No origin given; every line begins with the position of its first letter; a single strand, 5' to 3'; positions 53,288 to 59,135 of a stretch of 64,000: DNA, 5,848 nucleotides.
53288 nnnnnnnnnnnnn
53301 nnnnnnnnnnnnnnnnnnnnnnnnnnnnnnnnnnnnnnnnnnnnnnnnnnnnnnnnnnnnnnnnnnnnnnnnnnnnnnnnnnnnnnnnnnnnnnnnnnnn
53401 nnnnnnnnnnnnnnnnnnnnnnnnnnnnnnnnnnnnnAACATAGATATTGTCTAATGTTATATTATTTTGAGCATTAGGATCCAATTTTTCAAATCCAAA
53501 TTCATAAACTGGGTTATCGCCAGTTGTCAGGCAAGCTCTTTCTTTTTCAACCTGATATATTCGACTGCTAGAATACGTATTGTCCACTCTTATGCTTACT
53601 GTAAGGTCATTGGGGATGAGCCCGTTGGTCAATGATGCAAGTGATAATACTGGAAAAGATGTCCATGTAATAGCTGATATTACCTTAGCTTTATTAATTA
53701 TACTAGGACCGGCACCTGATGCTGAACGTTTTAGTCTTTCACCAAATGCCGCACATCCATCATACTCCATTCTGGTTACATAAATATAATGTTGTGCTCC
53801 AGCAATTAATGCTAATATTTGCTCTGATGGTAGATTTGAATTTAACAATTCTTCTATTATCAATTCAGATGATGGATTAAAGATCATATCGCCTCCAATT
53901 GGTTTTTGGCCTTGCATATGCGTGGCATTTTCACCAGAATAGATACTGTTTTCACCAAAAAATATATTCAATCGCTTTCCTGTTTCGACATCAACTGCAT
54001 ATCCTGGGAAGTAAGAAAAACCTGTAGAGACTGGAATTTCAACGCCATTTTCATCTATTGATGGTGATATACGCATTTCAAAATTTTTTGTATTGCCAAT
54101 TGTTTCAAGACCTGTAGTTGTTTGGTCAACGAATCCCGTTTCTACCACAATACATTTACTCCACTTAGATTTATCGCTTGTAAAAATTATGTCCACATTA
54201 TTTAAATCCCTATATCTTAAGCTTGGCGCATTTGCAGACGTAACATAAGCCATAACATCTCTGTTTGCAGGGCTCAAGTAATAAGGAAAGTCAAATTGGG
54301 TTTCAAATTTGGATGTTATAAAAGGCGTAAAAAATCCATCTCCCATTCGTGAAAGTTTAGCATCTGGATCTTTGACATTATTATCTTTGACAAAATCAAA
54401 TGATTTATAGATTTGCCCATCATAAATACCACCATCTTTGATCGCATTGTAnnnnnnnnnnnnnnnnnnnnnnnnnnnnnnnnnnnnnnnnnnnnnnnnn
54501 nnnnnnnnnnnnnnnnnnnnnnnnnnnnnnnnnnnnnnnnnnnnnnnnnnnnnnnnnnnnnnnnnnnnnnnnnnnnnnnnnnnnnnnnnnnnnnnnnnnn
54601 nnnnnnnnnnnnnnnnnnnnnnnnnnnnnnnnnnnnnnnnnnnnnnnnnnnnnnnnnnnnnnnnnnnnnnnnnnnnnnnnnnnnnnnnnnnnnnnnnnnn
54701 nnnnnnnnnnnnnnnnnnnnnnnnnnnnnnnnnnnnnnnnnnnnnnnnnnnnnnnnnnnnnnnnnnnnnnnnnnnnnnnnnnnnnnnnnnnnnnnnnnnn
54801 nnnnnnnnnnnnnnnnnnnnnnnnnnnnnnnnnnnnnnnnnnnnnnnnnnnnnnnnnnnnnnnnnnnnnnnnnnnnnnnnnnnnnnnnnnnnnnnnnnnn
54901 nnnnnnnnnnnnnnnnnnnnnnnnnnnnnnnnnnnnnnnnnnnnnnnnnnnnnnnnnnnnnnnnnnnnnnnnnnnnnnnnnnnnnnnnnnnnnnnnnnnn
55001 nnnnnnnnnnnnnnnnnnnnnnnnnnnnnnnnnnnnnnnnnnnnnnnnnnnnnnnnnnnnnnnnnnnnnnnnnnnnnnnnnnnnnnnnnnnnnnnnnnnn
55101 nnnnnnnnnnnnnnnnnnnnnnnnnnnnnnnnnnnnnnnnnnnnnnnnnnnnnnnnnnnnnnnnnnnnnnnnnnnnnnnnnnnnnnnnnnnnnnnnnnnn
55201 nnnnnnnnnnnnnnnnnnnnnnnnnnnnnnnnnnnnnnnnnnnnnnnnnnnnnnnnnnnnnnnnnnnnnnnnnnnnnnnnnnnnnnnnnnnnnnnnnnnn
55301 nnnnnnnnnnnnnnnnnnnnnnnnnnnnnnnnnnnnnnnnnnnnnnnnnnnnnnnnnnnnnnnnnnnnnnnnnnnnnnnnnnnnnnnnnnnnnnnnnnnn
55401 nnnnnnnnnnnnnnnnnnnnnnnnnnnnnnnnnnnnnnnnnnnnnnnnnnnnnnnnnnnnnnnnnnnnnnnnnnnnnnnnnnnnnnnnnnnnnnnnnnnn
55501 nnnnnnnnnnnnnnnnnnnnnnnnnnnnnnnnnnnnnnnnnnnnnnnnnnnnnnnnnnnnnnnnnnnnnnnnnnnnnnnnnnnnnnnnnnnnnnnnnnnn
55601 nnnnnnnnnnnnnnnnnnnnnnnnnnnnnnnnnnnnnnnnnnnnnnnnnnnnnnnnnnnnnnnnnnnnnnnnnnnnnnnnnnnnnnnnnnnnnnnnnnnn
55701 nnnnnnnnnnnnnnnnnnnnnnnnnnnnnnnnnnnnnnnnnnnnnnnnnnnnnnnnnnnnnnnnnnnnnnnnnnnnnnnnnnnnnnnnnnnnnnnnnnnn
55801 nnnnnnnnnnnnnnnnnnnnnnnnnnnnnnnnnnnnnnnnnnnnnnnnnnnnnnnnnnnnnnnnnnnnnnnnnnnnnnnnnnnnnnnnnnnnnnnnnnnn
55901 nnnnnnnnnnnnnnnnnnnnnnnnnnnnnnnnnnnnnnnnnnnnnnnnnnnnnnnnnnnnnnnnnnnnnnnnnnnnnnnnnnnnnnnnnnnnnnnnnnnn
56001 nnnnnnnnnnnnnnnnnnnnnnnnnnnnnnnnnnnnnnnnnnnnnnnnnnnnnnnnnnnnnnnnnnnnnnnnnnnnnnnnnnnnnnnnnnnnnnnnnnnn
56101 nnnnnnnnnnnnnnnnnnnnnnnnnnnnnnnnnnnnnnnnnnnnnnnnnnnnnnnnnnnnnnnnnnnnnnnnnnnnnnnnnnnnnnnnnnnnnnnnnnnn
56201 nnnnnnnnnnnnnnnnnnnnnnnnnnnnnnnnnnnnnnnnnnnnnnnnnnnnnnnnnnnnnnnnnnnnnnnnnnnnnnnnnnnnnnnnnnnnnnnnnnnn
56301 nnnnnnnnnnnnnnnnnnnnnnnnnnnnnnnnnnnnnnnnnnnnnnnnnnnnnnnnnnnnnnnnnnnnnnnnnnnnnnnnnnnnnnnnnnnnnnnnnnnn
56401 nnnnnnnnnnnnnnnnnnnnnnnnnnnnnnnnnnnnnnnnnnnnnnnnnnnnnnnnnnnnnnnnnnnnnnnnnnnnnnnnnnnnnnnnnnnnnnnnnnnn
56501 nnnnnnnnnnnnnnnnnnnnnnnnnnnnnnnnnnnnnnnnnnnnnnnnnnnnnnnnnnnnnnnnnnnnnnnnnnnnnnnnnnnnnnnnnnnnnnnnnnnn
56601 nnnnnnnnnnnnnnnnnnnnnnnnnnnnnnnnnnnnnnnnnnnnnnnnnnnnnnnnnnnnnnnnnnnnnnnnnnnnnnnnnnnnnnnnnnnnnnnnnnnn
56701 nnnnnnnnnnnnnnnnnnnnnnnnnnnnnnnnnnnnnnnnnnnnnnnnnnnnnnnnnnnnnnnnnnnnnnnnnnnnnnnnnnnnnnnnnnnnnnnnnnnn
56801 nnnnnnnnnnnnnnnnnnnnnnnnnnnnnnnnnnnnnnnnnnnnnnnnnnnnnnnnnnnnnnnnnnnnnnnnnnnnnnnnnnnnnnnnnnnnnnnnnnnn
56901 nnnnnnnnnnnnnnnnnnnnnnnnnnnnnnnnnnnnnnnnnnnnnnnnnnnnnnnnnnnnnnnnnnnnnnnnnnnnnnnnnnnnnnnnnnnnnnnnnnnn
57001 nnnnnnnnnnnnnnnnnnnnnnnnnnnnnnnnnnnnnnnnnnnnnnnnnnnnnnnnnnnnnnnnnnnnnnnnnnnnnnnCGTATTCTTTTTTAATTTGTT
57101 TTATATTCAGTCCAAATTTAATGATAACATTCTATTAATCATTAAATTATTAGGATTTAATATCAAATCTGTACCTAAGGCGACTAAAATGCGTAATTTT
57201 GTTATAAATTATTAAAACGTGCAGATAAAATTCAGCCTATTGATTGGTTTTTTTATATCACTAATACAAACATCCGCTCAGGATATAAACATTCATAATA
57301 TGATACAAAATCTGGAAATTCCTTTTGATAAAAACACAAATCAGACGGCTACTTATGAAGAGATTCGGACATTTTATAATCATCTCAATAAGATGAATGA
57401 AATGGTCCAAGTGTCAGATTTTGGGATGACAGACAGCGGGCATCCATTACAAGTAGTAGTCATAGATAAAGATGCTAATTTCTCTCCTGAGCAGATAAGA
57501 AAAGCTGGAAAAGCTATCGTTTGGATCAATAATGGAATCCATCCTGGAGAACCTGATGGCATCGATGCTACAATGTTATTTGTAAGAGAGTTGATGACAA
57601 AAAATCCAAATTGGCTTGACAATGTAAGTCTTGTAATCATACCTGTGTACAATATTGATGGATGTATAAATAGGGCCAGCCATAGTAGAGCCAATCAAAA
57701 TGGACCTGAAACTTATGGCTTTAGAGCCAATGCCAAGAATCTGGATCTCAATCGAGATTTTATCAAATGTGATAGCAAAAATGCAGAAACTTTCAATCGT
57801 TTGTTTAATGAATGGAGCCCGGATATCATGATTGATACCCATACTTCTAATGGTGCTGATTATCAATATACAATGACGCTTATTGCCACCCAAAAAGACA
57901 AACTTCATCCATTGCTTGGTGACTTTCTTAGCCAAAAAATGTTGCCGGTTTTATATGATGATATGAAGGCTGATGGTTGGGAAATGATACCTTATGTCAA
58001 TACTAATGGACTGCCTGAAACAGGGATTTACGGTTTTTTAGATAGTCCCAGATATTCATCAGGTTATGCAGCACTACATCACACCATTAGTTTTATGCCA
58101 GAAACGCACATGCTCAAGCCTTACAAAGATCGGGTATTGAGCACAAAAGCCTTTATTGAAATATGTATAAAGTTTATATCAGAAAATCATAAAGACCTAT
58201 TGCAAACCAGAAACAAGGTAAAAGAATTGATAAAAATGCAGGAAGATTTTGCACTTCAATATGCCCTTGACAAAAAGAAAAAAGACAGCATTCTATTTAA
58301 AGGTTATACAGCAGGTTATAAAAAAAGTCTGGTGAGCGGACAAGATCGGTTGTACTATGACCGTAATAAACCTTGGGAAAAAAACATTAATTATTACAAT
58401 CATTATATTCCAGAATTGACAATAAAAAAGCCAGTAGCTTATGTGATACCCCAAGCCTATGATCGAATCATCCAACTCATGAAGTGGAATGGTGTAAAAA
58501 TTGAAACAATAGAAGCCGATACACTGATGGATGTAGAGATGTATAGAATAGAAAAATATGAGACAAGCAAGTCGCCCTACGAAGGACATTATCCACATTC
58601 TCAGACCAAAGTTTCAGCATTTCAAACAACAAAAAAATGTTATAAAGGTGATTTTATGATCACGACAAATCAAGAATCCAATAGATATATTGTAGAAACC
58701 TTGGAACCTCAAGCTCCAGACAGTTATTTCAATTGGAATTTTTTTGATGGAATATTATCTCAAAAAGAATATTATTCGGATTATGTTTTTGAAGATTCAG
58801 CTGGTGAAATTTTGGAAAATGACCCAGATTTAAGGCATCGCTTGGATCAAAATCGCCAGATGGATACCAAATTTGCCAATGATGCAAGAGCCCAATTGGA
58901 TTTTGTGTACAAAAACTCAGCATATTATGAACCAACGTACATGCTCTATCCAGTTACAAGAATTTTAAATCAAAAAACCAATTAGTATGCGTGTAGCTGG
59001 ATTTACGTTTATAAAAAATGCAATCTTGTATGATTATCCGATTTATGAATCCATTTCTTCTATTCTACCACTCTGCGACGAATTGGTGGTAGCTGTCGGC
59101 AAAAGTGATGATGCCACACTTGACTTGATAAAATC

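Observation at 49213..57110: Tandem duplication of a ~1300-aa T9SS cargo gene of unknown function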

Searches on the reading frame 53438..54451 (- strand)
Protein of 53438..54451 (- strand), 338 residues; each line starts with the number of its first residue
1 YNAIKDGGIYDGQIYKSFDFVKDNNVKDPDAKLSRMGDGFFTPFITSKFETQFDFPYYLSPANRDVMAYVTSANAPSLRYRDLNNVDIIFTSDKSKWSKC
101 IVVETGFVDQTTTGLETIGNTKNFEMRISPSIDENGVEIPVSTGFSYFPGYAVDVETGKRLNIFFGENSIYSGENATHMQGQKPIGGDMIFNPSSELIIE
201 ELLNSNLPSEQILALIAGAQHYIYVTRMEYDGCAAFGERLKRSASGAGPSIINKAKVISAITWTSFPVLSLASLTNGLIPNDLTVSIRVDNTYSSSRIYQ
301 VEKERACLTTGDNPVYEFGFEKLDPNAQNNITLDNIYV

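Call 47: predict_structure(alignment_id=A4)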
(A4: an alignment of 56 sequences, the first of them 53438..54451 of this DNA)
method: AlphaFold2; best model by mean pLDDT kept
length: 338 residues; sequences in the alignment: 56
mean_pLDDT: 90.3   pTM: 0.88
mean pLDDT of the five models: 90.3, 89.1, 88.8, 88.1, 87.5
residues with pLDDT >= 90: 255; 70-90: 54; 50-70: 29; < 50: 0
segments of 3 or more residues with pLDDT < 50: none
pLDDT, mean of each block of 10 residues (from residue 1): 95 95 88 92 96 87 94 90 95 98 96 94 96 96 96 94 98 93 89 95 94 95 97 98 94 97 96 93 93 78 81 58 60 54
secondary structure, 60 per line:
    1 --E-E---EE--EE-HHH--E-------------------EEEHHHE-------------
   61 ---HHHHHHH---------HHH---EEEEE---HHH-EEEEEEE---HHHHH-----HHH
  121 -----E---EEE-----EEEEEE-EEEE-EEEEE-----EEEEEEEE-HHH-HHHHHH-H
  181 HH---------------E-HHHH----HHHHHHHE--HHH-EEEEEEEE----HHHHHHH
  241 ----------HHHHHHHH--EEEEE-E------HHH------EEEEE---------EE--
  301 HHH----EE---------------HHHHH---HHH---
elements in order: E41-43 H64-70 E86-90 E98-104 H108-112 E130-132 E138-143 E145-148 E150-154 E160-167 H173-178 H200-203 H208-214 E222-229 H234-240 H251-258 E261-265 E283-287 H325-329

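Call 51: fold_search(model_id=the predicted structure, library=pdb)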
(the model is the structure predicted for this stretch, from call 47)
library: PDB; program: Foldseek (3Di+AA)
matches with E <= 10: 9; with E <= 0.001: 0
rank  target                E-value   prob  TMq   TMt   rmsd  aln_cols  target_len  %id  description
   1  4kt3_B                4.4e+00  0.02  0.05  0.11   5.7        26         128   19  Structure of a type VI secretion system effector-immunity complex from Pseudomonas protegens (released 2013-07-31)
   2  1vsn                  5.6e+00  0.01  0.07  0.10  11.6        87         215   13  Crystal structure of a potent small molecule inhibitor bound to cathepsin K (released 2007-04-24)
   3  5o1q_MODEL_1_A        6.4e+00  0.01  0.07  0.15  11.4        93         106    9  LysF1 sh3b domain structure (released 2017-09-20)
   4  4kty_A                6.8e+00  0.01  0.07  0.04  10.6        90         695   10  Fibrin-stabilizing factor with a bound ligand (released 2013-12-04)
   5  3j6r_A                7.6e+00  0.00  0.10  0.08  19.6       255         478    9  Electron cryo-microscopy of Human Papillomavirus Type 16 capsid (released 2014-07-23)
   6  9c4k_P                8.1e+00  0.00  0.10  0.03  19.6       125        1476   14  Yersinia entomophaga holotoxin complex in prepore conformation (released 2025-12-31)
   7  5nxy_C                8.6e+00  0.00  0.07  0.08  14.9       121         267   10  Crystal structure of OpuAC from B. subtilis in complex with Arsenobetaine (released 2018-03-14)
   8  4kty_B                9.2e+00  0.01  0.07  0.04  10.7        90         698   10  Fibrin-stabilizing factor with a bound ligand (released 2013-12-04)
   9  7vxa_B                9.2e+00  0.00  0.05  0.02  15.8       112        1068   12  SARS-CoV-2 Kappa variant spike protein in complex with ACE2, state C2a (released 2021-11-24)

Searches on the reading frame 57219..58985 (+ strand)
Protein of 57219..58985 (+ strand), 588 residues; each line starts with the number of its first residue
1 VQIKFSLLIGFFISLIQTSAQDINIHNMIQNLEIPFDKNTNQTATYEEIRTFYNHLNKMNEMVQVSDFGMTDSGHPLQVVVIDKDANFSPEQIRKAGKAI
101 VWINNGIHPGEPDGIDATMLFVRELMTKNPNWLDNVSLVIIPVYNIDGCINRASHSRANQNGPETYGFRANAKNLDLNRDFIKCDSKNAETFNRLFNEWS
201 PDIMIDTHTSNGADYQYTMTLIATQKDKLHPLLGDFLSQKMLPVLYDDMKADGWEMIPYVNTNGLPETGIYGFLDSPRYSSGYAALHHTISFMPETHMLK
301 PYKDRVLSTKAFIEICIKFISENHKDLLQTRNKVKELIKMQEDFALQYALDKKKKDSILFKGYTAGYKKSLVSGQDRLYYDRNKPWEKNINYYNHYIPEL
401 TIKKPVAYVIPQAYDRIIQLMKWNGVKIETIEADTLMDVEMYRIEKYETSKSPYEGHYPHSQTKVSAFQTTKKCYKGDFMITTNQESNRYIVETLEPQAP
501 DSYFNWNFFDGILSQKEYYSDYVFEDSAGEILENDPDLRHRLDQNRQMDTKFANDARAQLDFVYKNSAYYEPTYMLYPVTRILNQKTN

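Call 13: search_protein_families(library=pfam, proteins=[window:57219-58985:+], max_evalue=0.001)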
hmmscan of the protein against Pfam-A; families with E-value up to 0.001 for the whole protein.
window:57219-58985:+ (588 aa): 1 family
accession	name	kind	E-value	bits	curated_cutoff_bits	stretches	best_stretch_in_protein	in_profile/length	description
PF00246.29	Peptidase_M14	-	9.6e-15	55.4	21.6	1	52-184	4-136/286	Zinc carboxypeptidase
